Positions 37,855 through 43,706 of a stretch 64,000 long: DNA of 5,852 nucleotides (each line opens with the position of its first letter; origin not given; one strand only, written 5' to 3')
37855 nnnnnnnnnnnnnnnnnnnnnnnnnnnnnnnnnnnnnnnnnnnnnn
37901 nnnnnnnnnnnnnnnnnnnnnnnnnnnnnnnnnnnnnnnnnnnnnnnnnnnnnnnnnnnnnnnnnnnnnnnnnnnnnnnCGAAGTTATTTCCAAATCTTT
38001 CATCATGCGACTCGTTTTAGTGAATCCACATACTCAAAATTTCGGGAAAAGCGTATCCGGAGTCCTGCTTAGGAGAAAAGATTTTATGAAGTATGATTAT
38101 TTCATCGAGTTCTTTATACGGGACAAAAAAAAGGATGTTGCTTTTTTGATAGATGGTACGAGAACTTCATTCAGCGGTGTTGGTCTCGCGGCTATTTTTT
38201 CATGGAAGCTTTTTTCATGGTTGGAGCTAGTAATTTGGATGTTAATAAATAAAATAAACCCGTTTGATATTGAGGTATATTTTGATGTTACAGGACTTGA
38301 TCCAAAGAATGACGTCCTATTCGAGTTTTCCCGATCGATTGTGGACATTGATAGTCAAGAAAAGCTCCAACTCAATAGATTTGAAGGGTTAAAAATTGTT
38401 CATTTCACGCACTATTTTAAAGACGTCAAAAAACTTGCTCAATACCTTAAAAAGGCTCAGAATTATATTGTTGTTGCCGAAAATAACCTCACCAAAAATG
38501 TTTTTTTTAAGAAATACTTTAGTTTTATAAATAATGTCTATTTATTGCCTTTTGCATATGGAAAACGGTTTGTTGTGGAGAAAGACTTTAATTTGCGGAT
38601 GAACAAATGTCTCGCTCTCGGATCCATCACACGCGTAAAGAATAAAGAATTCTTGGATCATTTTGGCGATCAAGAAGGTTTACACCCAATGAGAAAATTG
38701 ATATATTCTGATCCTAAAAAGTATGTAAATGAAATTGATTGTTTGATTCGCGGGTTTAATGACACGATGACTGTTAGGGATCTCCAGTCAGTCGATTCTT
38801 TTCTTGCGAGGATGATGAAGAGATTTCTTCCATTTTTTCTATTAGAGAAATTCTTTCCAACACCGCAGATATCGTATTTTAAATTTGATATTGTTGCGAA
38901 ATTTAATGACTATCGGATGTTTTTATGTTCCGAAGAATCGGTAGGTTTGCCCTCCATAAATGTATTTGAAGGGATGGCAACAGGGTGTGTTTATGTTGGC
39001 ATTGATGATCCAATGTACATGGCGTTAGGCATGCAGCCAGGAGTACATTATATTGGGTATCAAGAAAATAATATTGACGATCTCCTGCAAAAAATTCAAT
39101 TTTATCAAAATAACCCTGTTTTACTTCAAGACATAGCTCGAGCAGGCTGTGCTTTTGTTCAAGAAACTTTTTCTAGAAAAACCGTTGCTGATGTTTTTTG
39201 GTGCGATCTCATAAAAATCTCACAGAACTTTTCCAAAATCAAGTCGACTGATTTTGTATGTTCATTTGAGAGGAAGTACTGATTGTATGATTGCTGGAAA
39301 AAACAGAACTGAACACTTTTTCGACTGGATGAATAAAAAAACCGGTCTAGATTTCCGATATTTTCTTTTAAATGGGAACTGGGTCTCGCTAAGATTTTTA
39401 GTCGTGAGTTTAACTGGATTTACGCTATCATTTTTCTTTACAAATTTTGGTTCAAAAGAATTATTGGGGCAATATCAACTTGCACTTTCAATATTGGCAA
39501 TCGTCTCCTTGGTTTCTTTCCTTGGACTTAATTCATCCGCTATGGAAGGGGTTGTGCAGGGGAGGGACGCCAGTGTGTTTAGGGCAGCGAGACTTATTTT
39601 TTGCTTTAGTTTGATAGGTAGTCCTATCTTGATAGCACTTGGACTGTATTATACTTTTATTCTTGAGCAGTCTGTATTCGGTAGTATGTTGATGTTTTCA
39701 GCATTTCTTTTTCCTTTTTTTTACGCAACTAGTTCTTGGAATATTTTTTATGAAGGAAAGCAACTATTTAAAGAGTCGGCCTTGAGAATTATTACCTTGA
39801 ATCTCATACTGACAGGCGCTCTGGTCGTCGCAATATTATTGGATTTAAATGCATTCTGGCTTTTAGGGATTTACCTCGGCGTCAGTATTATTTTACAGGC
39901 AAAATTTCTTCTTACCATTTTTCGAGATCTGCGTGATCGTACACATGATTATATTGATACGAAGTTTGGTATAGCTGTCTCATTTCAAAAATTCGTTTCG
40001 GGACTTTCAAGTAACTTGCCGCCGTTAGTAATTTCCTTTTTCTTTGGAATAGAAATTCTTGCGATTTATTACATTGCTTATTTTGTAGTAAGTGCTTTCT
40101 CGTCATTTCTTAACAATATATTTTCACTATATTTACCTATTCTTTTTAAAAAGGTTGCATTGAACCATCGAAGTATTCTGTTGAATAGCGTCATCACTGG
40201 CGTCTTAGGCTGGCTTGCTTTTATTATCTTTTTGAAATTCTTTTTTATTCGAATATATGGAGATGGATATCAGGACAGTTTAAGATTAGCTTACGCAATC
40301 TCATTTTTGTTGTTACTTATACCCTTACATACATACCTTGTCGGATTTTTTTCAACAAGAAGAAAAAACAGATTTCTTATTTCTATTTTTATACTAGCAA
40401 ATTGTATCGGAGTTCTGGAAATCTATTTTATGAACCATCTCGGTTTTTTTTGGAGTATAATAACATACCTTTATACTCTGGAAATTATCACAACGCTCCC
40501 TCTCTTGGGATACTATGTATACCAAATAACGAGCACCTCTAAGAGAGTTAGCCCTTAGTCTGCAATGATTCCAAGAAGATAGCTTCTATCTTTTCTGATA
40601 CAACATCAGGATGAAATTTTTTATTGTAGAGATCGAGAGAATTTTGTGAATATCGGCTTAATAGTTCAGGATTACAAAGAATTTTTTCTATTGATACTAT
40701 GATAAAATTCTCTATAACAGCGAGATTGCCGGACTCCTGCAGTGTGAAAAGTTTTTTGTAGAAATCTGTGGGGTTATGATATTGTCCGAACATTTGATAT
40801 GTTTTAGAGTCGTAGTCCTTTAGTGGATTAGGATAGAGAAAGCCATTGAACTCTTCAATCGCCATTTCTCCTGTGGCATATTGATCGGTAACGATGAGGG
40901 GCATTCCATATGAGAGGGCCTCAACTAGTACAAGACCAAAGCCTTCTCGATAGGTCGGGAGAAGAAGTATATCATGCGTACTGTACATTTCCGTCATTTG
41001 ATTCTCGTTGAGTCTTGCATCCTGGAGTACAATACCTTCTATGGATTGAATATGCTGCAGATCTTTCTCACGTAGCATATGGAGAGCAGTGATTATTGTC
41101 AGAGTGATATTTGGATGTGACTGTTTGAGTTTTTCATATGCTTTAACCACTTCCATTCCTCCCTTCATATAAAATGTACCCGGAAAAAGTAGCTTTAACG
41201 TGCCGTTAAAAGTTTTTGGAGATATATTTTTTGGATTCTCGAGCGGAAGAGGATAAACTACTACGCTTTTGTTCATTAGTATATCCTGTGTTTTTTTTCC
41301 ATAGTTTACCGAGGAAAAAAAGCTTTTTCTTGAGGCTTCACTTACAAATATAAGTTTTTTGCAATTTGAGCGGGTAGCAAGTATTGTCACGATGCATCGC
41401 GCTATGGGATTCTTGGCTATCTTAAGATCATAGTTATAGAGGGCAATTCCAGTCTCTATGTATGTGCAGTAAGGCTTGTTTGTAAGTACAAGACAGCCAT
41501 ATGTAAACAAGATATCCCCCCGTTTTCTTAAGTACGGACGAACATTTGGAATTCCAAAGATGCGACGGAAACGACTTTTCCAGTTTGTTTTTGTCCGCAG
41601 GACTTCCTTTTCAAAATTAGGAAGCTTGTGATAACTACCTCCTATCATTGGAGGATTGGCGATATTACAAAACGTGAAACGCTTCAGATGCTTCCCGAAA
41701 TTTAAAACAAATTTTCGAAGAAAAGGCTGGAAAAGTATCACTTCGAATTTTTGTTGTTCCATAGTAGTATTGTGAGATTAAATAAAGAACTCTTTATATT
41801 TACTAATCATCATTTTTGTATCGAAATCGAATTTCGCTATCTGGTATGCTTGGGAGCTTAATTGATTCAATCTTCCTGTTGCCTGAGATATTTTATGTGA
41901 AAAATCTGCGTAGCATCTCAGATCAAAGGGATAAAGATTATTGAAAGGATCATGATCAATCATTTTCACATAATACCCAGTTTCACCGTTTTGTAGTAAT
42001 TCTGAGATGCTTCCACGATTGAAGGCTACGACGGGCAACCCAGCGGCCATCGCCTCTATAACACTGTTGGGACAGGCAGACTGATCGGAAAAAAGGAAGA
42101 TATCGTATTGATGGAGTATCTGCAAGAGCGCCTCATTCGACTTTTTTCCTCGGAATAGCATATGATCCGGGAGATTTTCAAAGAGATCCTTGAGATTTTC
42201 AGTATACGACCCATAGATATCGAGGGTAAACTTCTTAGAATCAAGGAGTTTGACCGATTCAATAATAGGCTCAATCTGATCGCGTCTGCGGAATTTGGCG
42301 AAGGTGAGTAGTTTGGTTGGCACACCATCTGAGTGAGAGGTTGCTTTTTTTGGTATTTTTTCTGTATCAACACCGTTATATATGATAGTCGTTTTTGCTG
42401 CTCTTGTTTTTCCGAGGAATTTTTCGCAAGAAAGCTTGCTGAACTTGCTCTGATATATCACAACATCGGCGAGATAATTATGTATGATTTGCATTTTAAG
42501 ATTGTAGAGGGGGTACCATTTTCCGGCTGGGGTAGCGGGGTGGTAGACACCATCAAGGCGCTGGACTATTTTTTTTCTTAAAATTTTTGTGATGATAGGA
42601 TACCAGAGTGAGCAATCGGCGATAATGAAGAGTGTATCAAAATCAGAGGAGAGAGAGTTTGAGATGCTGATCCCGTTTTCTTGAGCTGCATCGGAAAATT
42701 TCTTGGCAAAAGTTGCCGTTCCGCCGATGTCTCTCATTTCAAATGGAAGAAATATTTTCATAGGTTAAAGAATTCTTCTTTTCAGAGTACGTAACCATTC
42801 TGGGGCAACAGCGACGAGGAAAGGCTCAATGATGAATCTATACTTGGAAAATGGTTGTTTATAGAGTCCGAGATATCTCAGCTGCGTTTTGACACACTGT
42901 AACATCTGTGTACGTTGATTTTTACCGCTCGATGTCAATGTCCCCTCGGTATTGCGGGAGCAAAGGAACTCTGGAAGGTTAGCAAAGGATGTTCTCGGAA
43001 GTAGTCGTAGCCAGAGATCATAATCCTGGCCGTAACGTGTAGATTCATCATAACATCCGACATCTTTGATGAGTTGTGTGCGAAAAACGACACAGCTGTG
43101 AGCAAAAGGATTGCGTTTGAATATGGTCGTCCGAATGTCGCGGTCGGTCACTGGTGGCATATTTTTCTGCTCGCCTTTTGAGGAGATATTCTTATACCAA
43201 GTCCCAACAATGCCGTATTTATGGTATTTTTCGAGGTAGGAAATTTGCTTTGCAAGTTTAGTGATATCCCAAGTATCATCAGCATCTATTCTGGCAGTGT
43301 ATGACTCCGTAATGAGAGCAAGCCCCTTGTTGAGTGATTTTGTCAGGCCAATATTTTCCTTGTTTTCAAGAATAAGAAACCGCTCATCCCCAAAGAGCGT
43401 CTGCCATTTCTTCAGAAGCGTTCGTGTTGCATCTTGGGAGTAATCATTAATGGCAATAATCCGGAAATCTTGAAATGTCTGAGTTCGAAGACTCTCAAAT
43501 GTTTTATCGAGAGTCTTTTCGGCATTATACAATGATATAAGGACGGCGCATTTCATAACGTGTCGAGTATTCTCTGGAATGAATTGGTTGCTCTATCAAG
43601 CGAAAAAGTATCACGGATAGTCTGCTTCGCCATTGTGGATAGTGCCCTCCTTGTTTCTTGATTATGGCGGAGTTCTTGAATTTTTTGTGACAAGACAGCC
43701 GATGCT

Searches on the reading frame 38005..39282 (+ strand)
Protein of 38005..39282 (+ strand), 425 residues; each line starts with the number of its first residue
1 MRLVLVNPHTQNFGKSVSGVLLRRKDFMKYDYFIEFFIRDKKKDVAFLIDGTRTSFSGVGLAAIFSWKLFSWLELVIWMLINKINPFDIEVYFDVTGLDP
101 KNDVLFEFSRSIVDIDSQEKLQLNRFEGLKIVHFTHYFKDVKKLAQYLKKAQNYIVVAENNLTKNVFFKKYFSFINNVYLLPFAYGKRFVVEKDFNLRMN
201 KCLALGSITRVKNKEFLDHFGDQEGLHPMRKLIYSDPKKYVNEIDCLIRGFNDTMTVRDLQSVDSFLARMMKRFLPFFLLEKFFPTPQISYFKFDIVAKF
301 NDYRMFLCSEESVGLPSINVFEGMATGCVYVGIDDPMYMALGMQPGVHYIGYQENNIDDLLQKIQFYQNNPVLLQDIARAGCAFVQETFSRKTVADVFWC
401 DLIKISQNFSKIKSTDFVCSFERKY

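Call 3: search_protein_families(library=pfam, proteins=[window:38005-39282:+], max_evalue=0.01)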
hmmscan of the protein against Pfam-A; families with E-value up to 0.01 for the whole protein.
window:38005-39282:+ (425 aa): 2 families
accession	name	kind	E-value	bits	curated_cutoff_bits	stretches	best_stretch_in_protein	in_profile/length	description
PF05686.18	Glyco_transf_90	-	3.8e-07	29.8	24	1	341-404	254-317/396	Glycosyl transferase family 90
PF13524.12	Glyco_trans_1_2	-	4.9e-07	30.2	25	1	295-390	39-134/144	Glycosyl transferase-like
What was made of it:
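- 38005..39282 (+): Putative glycosyltransferase (weak GT90 / GT1-like C-terminal half), candidate user of the activated sugar. PF05686 scores 29.8 bits and PF13524 scores 30.2 bits (call 3).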

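Call 4: search_protein_families(library=ncbifam, proteins=[window:38005-39282:+], max_evalue=0.01)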
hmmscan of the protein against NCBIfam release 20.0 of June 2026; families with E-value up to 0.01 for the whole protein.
window:38005-39282:+ (425 aa): 0 families

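Call 54: search_solved_structures(query=window:38005-39282:+, max_evalue=1, show_alignments=0)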
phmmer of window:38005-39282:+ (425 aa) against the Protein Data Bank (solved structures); distinct sequences matched with E-value up to 1: 1.
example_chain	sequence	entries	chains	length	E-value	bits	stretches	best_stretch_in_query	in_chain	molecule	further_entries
9w47_A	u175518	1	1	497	0.13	14.5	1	342-413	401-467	Protein O-glucosyltransferase 2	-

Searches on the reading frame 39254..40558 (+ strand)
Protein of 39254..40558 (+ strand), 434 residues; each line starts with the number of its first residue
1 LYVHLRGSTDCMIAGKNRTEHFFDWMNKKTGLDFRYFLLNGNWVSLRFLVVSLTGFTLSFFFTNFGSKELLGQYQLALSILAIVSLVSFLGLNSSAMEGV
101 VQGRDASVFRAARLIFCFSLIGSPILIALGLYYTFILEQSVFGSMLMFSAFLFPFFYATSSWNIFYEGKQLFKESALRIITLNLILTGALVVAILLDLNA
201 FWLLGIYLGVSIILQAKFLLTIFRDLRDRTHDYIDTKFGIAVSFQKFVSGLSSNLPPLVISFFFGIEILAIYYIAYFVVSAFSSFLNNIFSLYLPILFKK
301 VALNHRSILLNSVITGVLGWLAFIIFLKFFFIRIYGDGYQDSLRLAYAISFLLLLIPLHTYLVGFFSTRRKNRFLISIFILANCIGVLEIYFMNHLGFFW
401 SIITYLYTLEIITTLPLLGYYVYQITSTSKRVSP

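Call 3: search_protein_families(library=pfam, proteins=[window:39254-40558:+], max_evalue=0.01)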
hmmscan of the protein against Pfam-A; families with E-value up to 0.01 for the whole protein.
window:39254-40558:+ (434 aa): 1 family
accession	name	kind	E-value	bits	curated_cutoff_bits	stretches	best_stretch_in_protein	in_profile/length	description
PF01943.22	Polysacc_synt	-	0.00025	21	28.2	1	43-299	7-272/274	Polysaccharide biosynthesis protein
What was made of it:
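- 39254..40558 (+): Wzx-like polysaccharide flippase at the end of the same-strand gene run. Weak PF01943 hit (call 3).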

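Call 4: search_protein_families(library=ncbifam, proteins=[window:39254-40558:+], max_evalue=0.01)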
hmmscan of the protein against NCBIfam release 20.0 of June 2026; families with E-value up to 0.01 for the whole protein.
window:39254-40558:+ (434 aa): 0 families

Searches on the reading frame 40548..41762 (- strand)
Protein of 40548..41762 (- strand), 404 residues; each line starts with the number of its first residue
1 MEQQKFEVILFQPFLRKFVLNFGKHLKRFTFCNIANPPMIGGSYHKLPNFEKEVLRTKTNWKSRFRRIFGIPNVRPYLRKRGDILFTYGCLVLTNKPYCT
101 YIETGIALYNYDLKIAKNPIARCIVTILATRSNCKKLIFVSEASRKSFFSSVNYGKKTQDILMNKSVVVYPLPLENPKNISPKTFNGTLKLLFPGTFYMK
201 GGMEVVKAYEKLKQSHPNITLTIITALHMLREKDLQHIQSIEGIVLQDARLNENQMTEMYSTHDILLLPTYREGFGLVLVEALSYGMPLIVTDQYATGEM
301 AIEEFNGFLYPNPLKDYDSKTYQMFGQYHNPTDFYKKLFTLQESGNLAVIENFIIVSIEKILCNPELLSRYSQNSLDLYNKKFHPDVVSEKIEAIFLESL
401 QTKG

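Call 44: search_protein_families(library=pfam, proteins=[window:40548-41762:-], max_evalue=0.0001)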
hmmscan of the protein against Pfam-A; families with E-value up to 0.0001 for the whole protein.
window:40548-41762:- (404 aa): 3 families
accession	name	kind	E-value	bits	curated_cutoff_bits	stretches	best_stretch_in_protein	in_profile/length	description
PF00534.26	Glycos_transf_1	-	3.9e-18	66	26.4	1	192-313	19-143/172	Glycosyl transferases group 1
PF13692.12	Glyco_trans_1_4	-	8.5e-15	55.7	27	1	190-312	3-126/142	Glycosyl transferases group 1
PF20706.3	GT4-conflict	-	2.3e-08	33.9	26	1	181-295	191-314/385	Family 4 Glycosyltransferase in conflict systems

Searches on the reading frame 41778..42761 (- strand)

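Call 44: search_protein_families(library=pfam, proteins=[window:41778-42761:-], max_evalue=0.0001)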
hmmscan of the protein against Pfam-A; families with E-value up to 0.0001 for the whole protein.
window:41778-42761:- (327 aa): 2 families
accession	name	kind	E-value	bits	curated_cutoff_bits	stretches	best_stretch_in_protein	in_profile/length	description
PF13692.12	Glyco_trans_1_4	-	3.8e-18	66.5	27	1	150-269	3-128/142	Glycosyl transferases group 1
PF00534.26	Glycos_transf_1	-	1.3e-16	61.1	26.4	1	146-270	13-145/172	Glycosyl transferases group 1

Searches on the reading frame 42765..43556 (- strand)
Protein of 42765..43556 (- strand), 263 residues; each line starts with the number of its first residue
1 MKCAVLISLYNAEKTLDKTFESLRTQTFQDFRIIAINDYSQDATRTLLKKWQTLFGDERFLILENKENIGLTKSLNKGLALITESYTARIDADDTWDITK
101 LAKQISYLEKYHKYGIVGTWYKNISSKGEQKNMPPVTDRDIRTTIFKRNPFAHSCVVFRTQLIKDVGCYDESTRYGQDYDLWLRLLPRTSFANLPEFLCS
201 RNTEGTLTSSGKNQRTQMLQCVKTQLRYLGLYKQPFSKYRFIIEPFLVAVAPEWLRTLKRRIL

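Call 44: search_protein_families(library=pfam, proteins=[window:42765-43556:-], max_evalue=0.0001)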
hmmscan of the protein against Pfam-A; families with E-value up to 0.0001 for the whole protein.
window:42765-43556:- (263 aa): 3 families
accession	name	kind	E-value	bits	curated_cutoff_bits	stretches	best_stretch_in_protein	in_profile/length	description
PF00535.33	Glycos_transf_2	-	1.9e-27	96.7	23.3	1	5-160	2-161/168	Glycosyl transferase family 2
PF10111.15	Glyco_tranf_2_2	-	5e-11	43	27.3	1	5-206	2-221/276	Glycosyltransferase like family 2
PF13641.12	Glyco_tranf_2_3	-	3.1e-08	34.4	27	1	3-186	3-195/230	Glycosyltransferase like family 2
